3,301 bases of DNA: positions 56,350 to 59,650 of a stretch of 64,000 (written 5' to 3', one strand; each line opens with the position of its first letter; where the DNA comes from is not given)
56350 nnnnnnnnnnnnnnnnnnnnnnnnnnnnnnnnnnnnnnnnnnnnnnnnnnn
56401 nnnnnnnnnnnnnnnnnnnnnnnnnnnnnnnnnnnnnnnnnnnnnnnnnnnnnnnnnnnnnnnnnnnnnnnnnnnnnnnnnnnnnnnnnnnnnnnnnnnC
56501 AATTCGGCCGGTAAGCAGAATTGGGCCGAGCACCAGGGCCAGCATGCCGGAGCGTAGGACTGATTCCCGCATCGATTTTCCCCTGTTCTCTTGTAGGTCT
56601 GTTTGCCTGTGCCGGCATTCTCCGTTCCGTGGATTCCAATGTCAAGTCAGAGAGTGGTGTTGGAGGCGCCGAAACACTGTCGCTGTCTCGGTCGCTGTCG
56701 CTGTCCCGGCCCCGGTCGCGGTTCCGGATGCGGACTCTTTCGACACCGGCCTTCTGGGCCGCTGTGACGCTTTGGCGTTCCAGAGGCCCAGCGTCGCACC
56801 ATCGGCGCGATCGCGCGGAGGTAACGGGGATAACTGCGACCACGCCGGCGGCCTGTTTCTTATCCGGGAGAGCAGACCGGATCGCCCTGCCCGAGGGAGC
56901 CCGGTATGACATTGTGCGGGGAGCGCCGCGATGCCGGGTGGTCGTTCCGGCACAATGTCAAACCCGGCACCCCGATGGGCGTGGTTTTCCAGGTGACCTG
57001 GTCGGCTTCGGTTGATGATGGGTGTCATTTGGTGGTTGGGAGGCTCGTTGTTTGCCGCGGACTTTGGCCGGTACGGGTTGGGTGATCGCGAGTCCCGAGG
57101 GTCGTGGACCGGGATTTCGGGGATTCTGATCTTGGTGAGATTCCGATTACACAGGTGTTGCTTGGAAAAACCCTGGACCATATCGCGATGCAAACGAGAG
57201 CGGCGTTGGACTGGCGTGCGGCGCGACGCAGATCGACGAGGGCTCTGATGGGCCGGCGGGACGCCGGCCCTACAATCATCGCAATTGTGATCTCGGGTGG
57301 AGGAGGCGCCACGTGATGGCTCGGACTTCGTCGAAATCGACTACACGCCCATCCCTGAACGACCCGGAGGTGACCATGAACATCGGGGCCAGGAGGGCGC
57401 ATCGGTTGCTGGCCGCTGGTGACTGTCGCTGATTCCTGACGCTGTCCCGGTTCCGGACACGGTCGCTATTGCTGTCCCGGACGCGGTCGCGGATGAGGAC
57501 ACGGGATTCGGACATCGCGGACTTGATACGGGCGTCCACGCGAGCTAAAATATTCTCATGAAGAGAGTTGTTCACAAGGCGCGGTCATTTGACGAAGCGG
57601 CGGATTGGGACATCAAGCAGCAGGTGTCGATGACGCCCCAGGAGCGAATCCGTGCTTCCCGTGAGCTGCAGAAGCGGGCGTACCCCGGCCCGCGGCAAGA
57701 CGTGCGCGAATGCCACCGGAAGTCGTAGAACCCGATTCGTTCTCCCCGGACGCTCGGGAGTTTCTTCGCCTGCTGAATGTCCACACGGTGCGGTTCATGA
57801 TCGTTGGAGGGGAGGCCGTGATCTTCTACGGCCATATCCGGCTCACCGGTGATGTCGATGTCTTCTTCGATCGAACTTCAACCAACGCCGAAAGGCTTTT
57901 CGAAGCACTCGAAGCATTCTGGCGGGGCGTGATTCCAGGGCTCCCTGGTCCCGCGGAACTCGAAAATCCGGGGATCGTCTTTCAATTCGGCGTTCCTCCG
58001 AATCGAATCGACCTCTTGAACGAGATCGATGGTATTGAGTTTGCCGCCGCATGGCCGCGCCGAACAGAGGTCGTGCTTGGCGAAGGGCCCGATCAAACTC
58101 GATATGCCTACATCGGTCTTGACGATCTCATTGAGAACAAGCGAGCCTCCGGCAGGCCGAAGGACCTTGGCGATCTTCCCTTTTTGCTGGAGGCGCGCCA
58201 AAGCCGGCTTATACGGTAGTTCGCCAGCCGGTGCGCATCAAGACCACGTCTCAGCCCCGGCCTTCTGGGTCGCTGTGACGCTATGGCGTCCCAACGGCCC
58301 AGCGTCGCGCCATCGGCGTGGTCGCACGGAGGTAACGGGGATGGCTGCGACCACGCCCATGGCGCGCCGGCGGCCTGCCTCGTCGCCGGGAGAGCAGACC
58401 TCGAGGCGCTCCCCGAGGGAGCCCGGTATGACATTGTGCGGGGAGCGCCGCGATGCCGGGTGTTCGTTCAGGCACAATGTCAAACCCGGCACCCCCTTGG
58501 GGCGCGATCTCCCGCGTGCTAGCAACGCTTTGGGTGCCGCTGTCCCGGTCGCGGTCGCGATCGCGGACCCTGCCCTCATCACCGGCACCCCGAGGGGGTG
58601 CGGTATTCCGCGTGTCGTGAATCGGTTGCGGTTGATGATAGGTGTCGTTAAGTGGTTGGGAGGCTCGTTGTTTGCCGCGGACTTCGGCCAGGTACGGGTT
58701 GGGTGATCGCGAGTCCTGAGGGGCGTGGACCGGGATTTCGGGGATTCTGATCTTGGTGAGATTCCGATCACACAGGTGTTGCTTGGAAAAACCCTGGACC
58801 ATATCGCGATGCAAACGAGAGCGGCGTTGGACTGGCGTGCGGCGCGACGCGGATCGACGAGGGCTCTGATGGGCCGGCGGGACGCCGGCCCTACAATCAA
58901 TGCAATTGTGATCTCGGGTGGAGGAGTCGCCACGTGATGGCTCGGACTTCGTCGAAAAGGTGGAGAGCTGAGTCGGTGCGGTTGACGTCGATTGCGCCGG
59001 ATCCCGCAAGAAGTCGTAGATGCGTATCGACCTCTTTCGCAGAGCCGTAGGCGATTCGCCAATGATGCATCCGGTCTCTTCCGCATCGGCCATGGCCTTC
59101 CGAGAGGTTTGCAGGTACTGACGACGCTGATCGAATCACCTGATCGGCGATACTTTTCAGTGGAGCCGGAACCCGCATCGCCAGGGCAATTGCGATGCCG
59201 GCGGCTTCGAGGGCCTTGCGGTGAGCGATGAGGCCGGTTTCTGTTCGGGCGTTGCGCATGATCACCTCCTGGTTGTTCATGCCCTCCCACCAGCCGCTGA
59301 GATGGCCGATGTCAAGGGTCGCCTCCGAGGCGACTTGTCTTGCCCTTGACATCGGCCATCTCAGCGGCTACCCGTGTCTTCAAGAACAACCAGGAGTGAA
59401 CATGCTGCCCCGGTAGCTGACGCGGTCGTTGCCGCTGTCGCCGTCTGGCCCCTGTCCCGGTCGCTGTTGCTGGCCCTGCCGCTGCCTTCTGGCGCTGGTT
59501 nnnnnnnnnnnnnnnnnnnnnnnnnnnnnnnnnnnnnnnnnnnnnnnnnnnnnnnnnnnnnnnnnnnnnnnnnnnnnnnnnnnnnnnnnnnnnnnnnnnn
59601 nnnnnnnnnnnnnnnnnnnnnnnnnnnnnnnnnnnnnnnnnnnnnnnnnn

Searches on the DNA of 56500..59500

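Call 21: search_rna_families(source=window, start=56500, end=59500, threshold=evalue, max_evalue=1, show_alignments=2)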
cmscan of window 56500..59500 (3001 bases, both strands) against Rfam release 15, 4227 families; matches with E-value up to 1: 5.
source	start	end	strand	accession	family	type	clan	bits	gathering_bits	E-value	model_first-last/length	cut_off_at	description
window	59294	59367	-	RF03372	mir-5918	Gene; miRNA;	-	33.2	69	0.00098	1-85/85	no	mir-5918 microRNA precursor family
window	59291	59369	+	RF03240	MIR5534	Gene; miRNA;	-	32.8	79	0.0011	1-102/102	no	MIR5534 microRNA precursor family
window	59287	59373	-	RF04233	mir-680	Gene; miRNA;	-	22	104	0.68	1-101/101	no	mir-680 microRNA precursor family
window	59296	59366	-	RF03172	mir-6012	Gene; miRNA;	-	21.9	59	0.85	1-85/85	no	mir-6012 microRNA precursor family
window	59293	59369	+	RF01390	isrG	Gene; sRNA;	-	16.8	100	0.13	120-215/279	no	isrG Hfq binding RNA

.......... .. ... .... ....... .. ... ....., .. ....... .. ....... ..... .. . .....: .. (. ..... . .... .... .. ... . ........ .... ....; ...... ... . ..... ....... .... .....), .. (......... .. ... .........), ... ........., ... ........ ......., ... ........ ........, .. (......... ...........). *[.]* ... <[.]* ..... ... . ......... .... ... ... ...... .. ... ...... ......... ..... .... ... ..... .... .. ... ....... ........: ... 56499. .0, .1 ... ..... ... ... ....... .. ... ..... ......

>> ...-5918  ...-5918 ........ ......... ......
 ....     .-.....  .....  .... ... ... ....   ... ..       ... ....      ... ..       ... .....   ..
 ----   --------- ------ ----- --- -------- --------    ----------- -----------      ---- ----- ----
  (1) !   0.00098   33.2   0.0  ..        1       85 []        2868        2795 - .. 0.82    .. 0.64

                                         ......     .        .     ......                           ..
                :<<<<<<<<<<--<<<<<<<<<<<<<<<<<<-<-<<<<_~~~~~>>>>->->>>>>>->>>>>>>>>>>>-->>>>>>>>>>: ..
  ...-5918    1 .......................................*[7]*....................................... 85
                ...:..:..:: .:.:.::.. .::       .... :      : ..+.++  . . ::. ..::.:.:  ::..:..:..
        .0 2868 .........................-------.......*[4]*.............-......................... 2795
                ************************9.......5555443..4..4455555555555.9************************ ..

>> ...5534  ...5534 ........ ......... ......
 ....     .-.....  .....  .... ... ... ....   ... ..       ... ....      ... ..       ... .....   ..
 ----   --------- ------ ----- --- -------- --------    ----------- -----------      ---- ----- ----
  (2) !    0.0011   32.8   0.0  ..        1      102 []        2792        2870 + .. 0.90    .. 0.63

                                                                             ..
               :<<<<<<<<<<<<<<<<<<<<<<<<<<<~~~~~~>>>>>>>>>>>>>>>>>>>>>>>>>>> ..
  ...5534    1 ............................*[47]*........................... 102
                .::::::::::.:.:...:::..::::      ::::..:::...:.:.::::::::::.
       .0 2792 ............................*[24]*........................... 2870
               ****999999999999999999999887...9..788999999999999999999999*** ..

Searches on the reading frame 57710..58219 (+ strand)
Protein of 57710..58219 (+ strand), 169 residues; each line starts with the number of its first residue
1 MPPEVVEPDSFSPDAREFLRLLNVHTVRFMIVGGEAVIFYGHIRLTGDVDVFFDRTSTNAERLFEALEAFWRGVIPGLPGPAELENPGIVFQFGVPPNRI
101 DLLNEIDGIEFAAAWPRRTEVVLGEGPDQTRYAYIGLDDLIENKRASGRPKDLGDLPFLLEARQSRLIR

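Call 9: search_protein_families(library=pfam, proteins=[window:57710-58219:+])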
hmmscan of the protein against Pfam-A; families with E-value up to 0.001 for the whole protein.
window:57710-58219:+ (169 aa): 1 family
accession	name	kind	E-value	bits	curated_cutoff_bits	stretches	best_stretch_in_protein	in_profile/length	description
PF19502.5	DUF6036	-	1.5e-06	28.6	23.6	1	25-156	18-115/164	Nucleotidyltransferase of unknown function (DUF6036)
